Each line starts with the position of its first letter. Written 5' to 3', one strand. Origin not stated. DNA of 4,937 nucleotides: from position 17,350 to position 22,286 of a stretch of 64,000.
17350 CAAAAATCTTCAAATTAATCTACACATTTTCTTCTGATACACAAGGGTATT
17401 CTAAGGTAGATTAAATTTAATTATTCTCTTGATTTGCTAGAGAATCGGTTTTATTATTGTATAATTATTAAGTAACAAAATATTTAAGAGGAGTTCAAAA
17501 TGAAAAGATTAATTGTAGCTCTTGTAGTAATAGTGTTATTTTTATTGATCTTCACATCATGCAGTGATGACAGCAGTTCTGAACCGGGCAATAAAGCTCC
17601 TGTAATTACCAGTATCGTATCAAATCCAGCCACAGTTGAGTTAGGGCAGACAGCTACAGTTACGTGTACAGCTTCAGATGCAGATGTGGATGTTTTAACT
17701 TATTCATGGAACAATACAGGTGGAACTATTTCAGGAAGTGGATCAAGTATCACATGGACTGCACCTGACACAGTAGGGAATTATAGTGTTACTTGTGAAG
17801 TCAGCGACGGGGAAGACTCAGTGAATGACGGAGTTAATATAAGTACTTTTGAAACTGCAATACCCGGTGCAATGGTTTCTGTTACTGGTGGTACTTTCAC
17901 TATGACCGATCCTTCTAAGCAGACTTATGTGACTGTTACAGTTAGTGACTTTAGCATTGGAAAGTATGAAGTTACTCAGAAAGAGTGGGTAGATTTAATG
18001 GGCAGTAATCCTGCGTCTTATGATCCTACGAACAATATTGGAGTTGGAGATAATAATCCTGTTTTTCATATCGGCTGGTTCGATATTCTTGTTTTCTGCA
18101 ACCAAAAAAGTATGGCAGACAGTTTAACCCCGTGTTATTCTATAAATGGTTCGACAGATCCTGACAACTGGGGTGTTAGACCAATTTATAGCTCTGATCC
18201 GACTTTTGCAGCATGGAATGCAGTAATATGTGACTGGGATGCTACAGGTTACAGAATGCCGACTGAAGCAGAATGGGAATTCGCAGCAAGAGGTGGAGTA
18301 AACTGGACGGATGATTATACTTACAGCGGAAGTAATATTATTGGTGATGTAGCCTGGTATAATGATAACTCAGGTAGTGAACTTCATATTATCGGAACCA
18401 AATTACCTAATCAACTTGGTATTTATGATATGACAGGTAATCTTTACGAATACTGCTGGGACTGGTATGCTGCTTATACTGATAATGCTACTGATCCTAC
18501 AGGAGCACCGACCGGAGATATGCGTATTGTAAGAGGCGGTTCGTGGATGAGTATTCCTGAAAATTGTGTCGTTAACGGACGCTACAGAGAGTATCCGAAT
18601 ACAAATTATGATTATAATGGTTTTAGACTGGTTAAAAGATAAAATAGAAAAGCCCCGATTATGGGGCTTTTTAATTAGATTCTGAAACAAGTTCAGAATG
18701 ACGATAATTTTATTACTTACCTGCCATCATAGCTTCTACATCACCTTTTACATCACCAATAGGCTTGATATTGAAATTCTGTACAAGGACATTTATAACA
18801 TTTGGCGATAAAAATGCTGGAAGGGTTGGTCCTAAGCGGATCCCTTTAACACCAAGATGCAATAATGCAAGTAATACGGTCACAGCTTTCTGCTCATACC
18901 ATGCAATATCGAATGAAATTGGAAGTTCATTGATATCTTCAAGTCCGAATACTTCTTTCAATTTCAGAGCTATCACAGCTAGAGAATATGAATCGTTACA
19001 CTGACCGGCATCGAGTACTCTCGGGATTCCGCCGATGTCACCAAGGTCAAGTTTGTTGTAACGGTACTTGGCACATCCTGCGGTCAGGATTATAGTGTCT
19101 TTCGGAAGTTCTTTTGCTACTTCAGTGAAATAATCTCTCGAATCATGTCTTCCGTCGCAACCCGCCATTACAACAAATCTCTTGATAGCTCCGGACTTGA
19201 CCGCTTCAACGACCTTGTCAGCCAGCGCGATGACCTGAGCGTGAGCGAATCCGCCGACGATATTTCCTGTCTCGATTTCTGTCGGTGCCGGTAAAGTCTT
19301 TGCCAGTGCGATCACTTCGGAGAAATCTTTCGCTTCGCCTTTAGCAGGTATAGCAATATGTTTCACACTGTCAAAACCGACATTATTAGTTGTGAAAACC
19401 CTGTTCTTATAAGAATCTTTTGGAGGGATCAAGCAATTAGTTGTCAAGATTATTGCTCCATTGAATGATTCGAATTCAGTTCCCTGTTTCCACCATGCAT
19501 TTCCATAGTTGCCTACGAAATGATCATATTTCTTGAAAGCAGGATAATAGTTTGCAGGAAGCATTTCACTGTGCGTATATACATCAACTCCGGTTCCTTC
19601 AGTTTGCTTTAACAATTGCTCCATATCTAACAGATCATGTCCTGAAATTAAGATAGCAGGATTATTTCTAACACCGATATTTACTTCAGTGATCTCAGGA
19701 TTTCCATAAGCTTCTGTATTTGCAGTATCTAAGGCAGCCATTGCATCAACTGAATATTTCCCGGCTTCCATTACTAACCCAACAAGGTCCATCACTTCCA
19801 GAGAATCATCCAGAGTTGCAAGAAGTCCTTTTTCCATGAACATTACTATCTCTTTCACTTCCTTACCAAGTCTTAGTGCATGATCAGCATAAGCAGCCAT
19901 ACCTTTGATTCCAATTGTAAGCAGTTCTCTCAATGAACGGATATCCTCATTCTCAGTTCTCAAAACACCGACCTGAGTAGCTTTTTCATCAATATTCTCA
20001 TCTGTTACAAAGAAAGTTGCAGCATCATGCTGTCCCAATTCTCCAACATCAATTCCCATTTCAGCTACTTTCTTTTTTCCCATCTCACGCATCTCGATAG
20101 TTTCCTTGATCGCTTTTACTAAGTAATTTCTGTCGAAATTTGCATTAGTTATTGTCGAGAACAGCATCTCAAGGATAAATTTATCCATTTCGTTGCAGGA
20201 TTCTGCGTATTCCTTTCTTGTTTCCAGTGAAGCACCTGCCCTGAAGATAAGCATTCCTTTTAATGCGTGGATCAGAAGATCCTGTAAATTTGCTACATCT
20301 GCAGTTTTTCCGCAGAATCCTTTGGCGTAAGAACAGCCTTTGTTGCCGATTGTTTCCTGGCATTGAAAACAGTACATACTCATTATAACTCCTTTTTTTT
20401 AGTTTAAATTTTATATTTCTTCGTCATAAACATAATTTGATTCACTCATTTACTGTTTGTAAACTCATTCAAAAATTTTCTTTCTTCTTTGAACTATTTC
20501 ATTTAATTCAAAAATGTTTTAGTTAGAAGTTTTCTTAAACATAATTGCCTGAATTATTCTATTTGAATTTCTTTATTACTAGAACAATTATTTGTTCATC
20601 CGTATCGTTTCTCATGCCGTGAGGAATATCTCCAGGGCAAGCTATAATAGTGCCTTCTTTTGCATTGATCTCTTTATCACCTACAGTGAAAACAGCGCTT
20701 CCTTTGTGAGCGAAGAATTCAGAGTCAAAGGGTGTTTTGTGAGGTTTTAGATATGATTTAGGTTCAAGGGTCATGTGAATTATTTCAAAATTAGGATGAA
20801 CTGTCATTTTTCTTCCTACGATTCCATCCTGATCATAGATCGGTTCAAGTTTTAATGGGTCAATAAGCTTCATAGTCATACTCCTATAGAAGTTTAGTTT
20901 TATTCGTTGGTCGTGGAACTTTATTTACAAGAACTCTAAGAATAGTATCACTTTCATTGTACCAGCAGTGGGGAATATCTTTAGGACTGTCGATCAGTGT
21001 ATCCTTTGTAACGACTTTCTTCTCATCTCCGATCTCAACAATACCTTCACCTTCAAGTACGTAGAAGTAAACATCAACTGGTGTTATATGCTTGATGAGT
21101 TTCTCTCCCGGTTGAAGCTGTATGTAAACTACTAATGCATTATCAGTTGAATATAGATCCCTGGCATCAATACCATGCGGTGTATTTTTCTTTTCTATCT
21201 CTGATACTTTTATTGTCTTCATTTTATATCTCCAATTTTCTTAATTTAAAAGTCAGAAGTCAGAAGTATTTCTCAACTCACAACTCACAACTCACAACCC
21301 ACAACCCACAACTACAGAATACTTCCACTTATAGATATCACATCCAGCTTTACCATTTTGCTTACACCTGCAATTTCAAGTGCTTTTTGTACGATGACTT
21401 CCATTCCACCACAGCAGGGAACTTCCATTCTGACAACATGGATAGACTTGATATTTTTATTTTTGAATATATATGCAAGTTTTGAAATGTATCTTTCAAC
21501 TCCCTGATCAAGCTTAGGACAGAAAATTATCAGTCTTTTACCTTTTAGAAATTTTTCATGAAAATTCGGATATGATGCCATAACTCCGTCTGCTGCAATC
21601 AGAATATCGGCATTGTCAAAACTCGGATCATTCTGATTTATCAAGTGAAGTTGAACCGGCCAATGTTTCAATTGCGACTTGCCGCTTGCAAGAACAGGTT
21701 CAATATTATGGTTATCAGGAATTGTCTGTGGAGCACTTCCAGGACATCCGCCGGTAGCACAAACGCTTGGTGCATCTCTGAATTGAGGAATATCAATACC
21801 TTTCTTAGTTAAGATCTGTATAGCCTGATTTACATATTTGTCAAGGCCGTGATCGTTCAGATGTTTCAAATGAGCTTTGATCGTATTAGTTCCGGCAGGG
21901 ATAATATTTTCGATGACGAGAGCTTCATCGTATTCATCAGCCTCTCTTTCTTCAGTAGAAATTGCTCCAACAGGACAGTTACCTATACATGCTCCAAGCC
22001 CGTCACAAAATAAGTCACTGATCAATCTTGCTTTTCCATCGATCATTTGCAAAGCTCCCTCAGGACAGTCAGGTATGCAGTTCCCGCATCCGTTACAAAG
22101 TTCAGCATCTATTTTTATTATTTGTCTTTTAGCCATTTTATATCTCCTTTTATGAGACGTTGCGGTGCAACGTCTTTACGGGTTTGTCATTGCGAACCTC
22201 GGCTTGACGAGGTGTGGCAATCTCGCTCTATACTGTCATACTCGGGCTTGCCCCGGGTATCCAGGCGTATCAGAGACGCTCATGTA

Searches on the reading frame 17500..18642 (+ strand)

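Call 27: search_protein_families(library=pfam, proteins=[window:17500-18642:+], max_evalue=0.001)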
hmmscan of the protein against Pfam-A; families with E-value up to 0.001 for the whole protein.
window:17500-18642:+ (380 aa): 5 families
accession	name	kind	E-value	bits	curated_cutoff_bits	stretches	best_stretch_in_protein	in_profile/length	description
PF03781.23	FGE-sulfatase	-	3.7e-39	135.4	23.3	1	124-379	4-255/255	Sulfatase-modifying factor enzyme 1-like domain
PF00801.26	PKD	-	6.2e-06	26.6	23.5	1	41-115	6-79/80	PKD domain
PF17963.7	Big_9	-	1.4e-05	26.4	23.6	1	31-109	1-82/89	Bacterial Ig domain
PF13927.12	Ig_3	-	9.3e-05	23.3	30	1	34-98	2-75/78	Immunoglobulin domain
PF13895.12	Ig_2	-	0.00063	20.4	27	0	38-108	3-71/79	Immunoglobulin domain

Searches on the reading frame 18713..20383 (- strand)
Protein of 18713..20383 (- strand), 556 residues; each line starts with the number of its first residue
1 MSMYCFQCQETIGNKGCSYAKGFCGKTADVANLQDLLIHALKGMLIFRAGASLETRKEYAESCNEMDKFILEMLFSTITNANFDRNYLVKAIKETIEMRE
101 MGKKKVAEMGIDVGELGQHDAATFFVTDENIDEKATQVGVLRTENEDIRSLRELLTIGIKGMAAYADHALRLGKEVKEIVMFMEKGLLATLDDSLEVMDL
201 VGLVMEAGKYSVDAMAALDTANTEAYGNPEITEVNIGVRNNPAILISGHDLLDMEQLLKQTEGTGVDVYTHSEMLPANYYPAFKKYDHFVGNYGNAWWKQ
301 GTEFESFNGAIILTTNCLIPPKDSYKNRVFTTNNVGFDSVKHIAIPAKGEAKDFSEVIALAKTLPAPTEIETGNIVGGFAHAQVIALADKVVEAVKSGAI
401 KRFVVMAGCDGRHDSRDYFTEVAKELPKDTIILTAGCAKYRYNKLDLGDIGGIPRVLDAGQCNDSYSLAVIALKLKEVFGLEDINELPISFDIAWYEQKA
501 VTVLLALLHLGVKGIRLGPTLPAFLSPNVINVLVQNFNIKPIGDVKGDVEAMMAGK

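Call 27: search_protein_families(library=pfam, proteins=[window:18713-20383:-], max_evalue=0.001)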
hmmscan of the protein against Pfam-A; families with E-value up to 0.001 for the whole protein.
window:18713-20383:- (556 aa): 1 family
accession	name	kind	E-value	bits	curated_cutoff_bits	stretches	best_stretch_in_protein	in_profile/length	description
PF03063.25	Prismane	-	1.2e-170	569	27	1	3-549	1-512/513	Prismane/CO dehydrogenase family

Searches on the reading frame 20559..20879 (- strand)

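Call 27: search_protein_families(library=pfam, proteins=[window:20559-20879:-], max_evalue=0.001)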
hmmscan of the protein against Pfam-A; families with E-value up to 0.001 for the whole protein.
window:20559-20879:- (106 aa): 2 families
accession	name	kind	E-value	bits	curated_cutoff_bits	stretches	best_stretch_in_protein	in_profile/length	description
PF07883.17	Cupin_2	-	1.4e-11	44.3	27.2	1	35-102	2-69/70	Cupin domain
PF02311.25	AraC_binding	-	0.0006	20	21.1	0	45-95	17-67/135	AraC-like ligand binding domain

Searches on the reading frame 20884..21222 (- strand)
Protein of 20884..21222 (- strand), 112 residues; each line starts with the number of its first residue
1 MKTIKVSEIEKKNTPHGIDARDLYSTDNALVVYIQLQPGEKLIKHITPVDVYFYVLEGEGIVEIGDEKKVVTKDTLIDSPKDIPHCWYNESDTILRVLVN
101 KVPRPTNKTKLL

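Call 27: search_protein_families(library=pfam, proteins=[window:20884-21222:-], max_evalue=0.001)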
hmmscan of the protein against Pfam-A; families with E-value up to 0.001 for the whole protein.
window:20884-21222:- (112 aa): 2 families
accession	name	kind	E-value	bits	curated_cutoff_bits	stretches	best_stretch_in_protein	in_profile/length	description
PF07883.17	Cupin_2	-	9.1e-13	48.2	27.2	1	33-99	2-68/70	Cupin domain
PF12973.13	Cupin_7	-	0.00013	22.1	27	1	3-68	5-72/105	ChrR Cupin-like domain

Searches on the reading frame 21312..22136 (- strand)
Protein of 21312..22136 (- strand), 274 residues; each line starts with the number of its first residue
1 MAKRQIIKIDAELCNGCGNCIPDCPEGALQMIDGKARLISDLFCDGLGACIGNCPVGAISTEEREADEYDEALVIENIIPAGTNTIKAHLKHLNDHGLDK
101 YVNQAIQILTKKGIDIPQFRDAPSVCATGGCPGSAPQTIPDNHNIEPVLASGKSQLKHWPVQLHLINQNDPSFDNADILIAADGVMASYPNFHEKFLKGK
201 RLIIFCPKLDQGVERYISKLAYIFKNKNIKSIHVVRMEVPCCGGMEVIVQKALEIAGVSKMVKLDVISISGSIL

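Call 6: search_protein_families(library=pfam, proteins=[window:21312-22136:-], max_evalue=0.01)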
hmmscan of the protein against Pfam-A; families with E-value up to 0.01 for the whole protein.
window:21312-22136:- (274 aa): 11 families
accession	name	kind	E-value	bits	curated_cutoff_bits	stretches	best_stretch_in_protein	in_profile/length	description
PF00037.32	Fer4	-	2.1e-10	40.4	21.1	2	7-29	1-23/24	4Fe-4S binding domain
PF13237.11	Fer4_10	-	6.6e-09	36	25.5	1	7-55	2-53/53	4Fe-4S dicluster domain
PF12837.12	Fer4_6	-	3.3e-08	33.5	25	1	6-29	1-24/24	4Fe-4S binding domain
PF12838.12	Fer4_7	-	8.8e-08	32.9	27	2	14-58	2-52/52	4Fe-4S dicluster domain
PF13187.11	Fer4_9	-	7.4e-07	29.5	27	1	14-59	2-52/52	4Fe-4S dicluster domain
PF25160.1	LdpA_Fe-S-bd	-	1.4e-06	28.4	27.6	1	9-32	23-46/49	LdpA Fe-S cluster-binding domain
PF13484.11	Fer4_16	-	2.6e-06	28.6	30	0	14-31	2-19/66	4Fe-4S double cluster binding domain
PF14697.11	Fer4_21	-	6.8e-06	26.6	35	1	8-59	2-57/59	4Fe-4S dicluster domain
PF12797.12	Fer4_2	-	0.00064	20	24.5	1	7-26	3-22/22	4Fe-4S binding domain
PF13183.11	Fer4_8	-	0.0024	18.8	27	0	10-27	50-67/68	4Fe-4S dicluster domain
PF13534.11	Fer4_17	-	0.0097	16.9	22.2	0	10-27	42-59/61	4Fe-4S dicluster domain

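Call 63: search_protein_families(library=ncbifam, proteins=[window:21312-22136:-], max_evalue=0.01)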
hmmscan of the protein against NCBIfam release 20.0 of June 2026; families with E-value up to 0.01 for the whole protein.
window:21312-22136:- (274 aa): 56 families (the best 25 are shown)
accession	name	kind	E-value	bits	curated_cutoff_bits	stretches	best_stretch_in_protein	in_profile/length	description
NF040864.1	HgcB_ferredoxin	equivalog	1.2e-10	41.1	99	1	7-62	9-64/93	mercury methylation ferredoxin HgcB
NF005506.0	PRK07118.1-5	equivalog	7.2e-09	35.5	388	1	5-36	163-194/279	Fe-S cluster domain-containing protein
TIGR02700.1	flavo_MJ0208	hypoth_equivalog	2.1e-08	33.7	251.35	1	8-61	144-196/234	dihydromethanopterin reductase (acceptor)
TIGR02179.1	PorD_KorD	subfamily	9.4e-08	32.1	60.05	1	9-63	22-76/78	2-oxoacid:acceptor oxidoreductase, delta subunit, pyruvate/2-ketoisovalerate family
NF040770.1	hetero_SS_HdrA2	exception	2.7e-07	29.1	1100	1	8-65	573-629/777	CoB-CoM heterodisulfide reductase HdrA2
TIGR03294.1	FrhG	equivalog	2.8e-07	30.5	245.5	1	9-61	171-222/228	coenzyme F420 hydrogenase subunit gamma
NF038196.1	ferrodoxin_EFR1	subfamily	2.9e-07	30.8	75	1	7-65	180-235/242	EFR1 family ferrodoxin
TIGR04041.1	activase_YjjW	hypoth_equivalog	4.2e-07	29.7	250.2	1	12-58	41-86/276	YjjW family glycine radical enzyme activase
NF040684.1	PorD_Arch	equivalog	5.2e-07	29.7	120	1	9-62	29-82/85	pyruvate synthase subunit PorD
NF005503.0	PRK07118.1-2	equivalog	9e-07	28.4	252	1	4-39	159-194/292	RnfABCDGE type electron transport complex subunit B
TIGR01944.1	rnfB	subfamily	1e-06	28.5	68.7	1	3-69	104-170/190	RnfABCDGE type electron transport complex subunit B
NF043039.1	HgcAB_like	equivalog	1.5e-06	28.1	285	1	4-60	292-350/350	HgcAB-like fusion protein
NF041778.1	hetero_SS_HdrA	equivalog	2.5e-06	25.6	1400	1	4-62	579-636/771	ferredoxin:CoB-CoM heterodisulfide reductase subunit HdrA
NF006221.0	PRK08348.1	subfamily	7.1e-06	25.7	124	1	4-74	36-111/136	NADH-plastoquinone oxidoreductase subunit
NF058577.1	FdxA_fam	equivalog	8.4e-06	25.9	65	1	5-28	29-52/52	4Fe-4S ferredoxin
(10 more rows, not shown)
